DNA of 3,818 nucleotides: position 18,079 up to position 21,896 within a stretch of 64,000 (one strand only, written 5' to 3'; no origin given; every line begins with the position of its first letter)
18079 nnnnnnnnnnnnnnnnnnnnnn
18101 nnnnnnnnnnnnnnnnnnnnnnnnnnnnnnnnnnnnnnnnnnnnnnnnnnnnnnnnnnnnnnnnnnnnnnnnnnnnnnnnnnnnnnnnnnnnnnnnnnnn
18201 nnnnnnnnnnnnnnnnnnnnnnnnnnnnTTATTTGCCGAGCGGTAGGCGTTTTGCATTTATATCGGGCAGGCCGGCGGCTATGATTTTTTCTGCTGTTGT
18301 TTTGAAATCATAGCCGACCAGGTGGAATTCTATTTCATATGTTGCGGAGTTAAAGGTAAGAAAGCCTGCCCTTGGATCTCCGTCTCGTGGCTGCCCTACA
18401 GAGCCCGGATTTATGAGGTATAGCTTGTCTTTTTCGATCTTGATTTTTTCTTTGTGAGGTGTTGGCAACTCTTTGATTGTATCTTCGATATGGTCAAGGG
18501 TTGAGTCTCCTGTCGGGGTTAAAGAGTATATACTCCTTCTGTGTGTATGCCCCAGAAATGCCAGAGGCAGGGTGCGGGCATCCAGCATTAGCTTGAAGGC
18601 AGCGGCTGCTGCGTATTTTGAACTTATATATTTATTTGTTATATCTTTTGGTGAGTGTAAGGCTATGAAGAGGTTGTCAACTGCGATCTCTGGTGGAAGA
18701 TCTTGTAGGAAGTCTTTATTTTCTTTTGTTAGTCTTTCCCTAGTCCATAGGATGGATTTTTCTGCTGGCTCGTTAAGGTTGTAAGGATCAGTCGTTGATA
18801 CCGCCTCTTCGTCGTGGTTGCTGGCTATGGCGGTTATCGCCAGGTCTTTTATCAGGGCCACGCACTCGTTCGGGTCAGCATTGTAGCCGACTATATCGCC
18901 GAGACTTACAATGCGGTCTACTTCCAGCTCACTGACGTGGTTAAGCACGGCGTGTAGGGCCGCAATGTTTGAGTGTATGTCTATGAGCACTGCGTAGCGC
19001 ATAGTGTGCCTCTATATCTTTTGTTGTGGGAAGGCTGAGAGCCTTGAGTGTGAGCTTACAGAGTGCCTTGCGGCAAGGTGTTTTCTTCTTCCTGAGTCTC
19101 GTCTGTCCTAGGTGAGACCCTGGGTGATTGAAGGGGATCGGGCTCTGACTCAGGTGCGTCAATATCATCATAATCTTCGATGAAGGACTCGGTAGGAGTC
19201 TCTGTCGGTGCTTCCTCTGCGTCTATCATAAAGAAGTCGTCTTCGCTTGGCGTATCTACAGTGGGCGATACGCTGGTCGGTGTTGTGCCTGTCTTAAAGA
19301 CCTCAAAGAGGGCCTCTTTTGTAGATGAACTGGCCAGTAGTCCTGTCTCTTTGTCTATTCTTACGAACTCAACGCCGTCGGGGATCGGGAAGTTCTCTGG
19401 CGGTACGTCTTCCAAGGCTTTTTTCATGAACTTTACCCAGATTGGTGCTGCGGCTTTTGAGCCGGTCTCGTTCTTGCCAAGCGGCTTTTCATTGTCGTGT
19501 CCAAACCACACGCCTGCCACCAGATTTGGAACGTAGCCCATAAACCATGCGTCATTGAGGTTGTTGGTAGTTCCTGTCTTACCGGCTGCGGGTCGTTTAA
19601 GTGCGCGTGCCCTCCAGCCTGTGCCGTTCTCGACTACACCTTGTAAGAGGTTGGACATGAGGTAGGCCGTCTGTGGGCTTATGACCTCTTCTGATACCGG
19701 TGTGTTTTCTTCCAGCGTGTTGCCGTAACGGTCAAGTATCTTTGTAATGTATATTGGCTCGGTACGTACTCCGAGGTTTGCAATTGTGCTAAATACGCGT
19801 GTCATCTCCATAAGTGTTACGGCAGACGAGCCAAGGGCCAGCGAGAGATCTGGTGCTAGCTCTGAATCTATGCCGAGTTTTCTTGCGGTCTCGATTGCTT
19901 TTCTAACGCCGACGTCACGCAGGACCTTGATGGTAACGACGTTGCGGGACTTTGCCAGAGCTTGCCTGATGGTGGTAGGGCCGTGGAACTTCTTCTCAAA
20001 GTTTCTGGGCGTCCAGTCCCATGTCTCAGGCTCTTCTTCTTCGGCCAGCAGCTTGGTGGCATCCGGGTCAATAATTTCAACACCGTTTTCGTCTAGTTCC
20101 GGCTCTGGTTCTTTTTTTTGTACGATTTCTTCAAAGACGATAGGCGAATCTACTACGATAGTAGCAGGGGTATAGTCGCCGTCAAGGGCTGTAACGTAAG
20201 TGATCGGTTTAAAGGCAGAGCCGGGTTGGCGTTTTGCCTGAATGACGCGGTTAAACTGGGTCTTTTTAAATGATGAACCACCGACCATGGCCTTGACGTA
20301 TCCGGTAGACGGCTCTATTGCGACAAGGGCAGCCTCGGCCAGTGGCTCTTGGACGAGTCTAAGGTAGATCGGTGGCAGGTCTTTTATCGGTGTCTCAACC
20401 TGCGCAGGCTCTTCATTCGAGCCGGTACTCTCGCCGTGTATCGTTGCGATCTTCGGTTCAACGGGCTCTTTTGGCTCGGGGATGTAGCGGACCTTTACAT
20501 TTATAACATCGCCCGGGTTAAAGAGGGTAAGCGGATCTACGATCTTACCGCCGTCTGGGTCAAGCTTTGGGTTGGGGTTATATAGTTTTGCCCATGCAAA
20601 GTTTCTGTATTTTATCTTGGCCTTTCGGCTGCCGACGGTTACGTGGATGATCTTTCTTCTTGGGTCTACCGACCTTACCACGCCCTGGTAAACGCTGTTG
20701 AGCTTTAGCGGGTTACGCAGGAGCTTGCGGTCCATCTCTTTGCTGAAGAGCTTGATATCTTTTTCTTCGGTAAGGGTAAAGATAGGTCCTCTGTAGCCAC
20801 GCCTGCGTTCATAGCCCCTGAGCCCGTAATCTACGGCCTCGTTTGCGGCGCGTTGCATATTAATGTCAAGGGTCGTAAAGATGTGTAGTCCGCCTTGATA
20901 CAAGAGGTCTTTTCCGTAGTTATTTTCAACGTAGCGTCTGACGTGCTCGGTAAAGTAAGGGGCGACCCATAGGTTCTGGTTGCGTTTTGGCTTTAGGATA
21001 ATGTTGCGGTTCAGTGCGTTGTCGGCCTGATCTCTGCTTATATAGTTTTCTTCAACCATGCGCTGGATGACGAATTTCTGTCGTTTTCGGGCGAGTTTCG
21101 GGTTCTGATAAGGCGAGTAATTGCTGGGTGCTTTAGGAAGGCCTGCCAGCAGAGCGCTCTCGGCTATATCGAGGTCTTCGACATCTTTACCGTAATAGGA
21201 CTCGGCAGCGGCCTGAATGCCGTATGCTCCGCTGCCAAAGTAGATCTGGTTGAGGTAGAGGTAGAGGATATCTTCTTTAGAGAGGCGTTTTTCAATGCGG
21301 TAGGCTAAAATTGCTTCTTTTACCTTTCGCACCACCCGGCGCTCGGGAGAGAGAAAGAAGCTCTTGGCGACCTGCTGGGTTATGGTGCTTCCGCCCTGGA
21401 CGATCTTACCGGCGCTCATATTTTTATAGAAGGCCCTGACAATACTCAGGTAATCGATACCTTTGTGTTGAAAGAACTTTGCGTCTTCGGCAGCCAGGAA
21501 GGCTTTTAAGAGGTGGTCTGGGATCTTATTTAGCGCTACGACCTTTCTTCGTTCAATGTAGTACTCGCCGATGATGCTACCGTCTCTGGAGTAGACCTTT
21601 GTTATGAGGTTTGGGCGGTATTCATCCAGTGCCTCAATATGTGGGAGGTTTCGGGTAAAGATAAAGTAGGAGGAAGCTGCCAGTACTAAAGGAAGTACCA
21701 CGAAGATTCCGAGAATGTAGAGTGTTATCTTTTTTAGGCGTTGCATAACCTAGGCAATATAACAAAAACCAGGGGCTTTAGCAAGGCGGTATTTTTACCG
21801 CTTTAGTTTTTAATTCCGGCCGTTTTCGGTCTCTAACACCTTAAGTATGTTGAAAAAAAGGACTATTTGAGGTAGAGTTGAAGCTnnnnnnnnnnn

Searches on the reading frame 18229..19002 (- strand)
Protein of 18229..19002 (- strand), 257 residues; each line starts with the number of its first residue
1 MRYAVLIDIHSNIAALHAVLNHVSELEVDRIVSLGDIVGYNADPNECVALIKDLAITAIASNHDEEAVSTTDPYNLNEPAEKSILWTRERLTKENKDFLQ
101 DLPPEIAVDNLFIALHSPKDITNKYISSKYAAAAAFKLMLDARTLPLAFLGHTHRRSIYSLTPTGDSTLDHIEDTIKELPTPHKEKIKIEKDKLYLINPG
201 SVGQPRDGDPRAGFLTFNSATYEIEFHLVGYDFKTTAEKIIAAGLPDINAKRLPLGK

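Call 28: search_protein_families(library=pfam, max_evalue=0.00001, proteins=[window:18229-19002:-])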
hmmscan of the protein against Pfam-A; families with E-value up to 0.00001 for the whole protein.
window:18229-19002:- (257 aa): 2 families
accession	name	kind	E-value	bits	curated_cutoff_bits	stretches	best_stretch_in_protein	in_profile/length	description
PF12850.12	Metallophos_2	-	2.5e-14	54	27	1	1-215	1-147/154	Calcineurin-like phosphoesterase superfamily domain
PF00149.33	Metallophos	-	4.4e-09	37.5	21.5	1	1-155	1-190/191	Calcineurin-like phosphoesterase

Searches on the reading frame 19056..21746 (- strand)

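Call 28: search_protein_families(library=pfam, max_evalue=0.00001, proteins=[window:19056-21746:-])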
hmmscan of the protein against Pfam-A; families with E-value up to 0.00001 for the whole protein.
window:19056-21746:- (896 aa): 3 families
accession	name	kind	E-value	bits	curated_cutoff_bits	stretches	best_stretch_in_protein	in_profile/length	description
PF00912.28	Transgly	-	2.8e-67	226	27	1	56-230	2-177/178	Transglycosylase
PF00905.27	Transpeptidase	-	2.9e-32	112.5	22.1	2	577-774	70-298/299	Penicillin binding protein transpeptidase domain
PF17092.11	PCB_OB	-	5.3e-06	27.6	27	0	318-418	1-96/111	Penicillin-binding protein OB-like domain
